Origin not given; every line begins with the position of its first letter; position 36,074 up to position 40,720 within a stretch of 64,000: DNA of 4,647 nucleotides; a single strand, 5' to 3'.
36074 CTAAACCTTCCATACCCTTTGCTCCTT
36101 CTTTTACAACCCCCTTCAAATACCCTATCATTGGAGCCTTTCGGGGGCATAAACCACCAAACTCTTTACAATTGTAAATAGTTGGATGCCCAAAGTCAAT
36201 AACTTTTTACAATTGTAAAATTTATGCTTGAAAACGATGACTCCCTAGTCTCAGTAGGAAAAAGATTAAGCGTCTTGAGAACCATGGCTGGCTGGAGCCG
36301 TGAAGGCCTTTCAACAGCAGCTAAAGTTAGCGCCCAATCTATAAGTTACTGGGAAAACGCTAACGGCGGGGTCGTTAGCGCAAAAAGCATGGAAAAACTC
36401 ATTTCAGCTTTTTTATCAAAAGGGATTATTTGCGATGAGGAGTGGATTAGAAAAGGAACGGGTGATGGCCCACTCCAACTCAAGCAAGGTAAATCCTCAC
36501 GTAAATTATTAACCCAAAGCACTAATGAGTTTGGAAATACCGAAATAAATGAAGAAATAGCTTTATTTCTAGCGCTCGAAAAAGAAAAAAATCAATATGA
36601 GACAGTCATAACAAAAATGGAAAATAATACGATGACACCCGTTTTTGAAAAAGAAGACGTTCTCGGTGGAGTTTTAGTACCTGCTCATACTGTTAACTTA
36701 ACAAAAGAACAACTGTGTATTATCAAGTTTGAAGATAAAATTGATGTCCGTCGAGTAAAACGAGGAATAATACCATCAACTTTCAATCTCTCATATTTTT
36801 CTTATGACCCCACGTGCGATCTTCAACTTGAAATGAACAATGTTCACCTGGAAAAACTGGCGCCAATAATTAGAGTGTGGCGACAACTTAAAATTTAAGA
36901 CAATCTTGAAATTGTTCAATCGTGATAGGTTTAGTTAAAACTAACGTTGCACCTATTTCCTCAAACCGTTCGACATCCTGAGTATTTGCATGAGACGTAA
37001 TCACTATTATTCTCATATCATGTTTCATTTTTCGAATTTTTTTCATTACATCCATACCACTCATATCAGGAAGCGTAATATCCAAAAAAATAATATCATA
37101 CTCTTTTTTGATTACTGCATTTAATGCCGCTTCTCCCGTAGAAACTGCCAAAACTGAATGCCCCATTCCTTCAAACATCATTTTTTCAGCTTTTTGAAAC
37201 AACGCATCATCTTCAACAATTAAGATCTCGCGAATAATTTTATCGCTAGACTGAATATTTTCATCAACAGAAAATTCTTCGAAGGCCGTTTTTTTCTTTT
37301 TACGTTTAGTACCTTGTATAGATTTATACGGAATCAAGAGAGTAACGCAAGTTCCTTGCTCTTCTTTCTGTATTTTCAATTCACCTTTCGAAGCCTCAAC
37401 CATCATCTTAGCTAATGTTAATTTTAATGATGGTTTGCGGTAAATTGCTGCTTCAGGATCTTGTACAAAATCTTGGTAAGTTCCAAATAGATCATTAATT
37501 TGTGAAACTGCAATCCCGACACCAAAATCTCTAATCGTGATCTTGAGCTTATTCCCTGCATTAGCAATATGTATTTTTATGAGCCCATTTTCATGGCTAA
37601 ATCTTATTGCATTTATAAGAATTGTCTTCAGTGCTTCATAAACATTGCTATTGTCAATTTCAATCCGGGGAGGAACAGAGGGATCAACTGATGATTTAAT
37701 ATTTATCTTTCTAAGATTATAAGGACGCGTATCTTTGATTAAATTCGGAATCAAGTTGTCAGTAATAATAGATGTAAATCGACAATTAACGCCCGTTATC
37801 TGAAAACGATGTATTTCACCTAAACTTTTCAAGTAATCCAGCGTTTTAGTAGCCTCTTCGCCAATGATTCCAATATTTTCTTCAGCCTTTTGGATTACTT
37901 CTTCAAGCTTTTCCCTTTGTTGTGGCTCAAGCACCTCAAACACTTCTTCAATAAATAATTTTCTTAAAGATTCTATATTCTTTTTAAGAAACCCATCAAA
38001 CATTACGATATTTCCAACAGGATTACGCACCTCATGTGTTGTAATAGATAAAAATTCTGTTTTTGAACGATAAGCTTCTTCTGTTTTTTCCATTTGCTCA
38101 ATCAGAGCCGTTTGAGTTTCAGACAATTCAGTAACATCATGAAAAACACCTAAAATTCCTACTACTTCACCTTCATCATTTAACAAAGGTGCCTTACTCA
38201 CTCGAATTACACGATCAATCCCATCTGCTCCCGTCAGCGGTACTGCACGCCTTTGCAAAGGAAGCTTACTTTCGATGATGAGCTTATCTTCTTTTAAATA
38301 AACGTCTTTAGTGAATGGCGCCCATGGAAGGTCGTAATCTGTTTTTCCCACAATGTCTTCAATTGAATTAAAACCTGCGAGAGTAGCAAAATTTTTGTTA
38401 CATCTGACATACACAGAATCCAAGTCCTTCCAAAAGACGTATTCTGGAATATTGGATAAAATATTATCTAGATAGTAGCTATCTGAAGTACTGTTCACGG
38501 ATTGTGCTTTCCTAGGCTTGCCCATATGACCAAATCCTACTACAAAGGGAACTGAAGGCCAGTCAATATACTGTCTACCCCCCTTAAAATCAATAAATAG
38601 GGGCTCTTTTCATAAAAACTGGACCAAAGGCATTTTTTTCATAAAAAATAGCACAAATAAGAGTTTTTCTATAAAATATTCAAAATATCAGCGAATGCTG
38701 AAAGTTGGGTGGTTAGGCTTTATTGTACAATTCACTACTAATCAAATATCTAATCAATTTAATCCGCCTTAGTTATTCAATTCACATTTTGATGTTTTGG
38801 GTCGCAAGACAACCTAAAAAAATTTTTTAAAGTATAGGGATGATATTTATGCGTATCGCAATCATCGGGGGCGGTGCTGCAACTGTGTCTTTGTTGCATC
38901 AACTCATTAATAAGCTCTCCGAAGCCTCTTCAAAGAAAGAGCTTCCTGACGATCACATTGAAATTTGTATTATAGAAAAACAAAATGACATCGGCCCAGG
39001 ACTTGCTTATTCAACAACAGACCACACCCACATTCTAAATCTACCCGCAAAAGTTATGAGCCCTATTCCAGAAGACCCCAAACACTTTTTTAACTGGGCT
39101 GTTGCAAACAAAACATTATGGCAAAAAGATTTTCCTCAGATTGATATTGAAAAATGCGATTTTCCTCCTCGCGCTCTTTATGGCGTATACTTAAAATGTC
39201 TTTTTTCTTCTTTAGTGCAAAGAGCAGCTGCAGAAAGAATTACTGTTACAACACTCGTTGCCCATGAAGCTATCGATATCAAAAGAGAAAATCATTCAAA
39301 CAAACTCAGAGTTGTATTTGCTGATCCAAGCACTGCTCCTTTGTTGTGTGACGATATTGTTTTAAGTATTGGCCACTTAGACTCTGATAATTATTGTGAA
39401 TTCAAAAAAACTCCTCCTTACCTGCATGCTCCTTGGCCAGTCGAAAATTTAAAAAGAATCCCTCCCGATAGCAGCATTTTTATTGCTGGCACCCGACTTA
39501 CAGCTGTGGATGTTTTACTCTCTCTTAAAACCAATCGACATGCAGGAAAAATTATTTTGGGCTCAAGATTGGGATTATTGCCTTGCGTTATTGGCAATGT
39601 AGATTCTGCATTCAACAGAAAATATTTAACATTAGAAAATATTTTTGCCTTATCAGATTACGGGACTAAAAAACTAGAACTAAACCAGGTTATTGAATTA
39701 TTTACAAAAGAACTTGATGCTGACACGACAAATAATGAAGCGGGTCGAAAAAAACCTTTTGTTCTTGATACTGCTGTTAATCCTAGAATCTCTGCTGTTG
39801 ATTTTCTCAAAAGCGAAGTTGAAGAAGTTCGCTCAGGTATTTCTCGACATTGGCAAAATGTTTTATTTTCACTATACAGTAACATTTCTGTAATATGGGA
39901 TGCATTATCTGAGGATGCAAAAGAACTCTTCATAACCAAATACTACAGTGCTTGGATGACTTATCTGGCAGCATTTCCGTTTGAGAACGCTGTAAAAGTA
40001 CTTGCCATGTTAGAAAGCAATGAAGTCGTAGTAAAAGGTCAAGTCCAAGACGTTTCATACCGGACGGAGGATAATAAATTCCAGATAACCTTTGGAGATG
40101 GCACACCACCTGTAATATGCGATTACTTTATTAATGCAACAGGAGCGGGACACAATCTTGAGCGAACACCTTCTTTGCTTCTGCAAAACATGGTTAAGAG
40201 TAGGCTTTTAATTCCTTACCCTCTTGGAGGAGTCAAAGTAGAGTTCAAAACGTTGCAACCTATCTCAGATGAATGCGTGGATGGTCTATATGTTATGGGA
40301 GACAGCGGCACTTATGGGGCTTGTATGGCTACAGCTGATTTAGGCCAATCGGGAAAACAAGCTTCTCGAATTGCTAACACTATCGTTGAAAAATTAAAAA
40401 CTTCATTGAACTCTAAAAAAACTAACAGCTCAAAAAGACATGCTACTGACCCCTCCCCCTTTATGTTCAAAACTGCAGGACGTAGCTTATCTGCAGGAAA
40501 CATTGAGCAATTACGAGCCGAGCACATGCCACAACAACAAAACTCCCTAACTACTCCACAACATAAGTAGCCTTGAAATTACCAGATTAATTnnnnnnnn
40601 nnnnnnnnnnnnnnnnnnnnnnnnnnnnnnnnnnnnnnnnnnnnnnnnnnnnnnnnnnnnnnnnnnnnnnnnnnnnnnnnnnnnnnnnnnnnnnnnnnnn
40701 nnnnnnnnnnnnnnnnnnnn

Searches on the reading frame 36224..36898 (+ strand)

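Call 33: search_protein_families(library=pfam, proteins=[window:36224-36898:+], max_evalue=0.001)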
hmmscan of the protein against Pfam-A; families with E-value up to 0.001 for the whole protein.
window:36224-36898:+ (224 aa): 2 families
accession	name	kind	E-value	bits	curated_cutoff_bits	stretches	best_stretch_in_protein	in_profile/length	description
PF13560.12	HTH_31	-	4.3e-05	24.2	27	1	12-60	3-51/64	Helix-turn-helix domain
PF01381.28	HTH_3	-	0.0002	21.7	23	1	18-63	4-48/55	Helix-turn-helix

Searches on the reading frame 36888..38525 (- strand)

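Call 33: search_protein_families(library=pfam, proteins=[window:36888-38525:-], max_evalue=0.001)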
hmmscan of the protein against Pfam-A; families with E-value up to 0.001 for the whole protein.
window:36888-38525:- (545 aa): 5 families
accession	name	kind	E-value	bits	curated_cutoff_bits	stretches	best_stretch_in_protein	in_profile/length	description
PF00072.30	Response_reg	-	7.9e-25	87.6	30.2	1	434-541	1-108/111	Response regulator receiver domain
PF08448.16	PAS_4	-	2e-13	50.9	23.1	1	23-135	1-109/110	PAS fold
PF02518.31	HATPase_c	-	9.8e-13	49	26.4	1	291-400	2-109/111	Histidine kinase-, DNA gyrase B-, and HSP90-like ATPase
PF00989.32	PAS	-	7.5e-07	29.6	22.6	1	19-131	3-113/113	PAS fold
PF13426.13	PAS_9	-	1.9e-06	28.5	27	1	33-133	7-103/103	PAS domain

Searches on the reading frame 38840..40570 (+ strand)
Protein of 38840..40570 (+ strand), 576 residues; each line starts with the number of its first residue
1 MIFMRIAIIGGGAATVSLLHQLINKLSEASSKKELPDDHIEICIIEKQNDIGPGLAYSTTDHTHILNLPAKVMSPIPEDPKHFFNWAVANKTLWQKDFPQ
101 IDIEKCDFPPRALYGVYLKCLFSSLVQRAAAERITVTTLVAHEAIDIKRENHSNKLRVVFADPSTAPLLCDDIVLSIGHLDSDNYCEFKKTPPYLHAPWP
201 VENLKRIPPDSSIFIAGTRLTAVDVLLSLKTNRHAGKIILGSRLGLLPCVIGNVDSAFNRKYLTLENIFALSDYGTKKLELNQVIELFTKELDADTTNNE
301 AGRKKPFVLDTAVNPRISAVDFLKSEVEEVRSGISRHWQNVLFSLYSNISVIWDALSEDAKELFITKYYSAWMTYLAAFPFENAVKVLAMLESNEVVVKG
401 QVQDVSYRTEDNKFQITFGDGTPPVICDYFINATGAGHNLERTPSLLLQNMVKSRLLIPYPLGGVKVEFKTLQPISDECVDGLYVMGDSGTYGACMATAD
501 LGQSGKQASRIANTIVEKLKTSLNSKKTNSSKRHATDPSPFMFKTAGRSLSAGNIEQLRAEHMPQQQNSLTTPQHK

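Call 33: search_protein_families(library=pfam, proteins=[window:38840-40570:+], max_evalue=0.001)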
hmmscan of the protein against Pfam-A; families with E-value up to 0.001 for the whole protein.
window:38840-40570:+ (576 aa): 1 family
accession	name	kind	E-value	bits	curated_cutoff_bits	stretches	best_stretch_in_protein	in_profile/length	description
PF13454.12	NAD_binding_9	-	7.4e-29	101.2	21.8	1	7-179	1-154/155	FAD-NAD(P)-binding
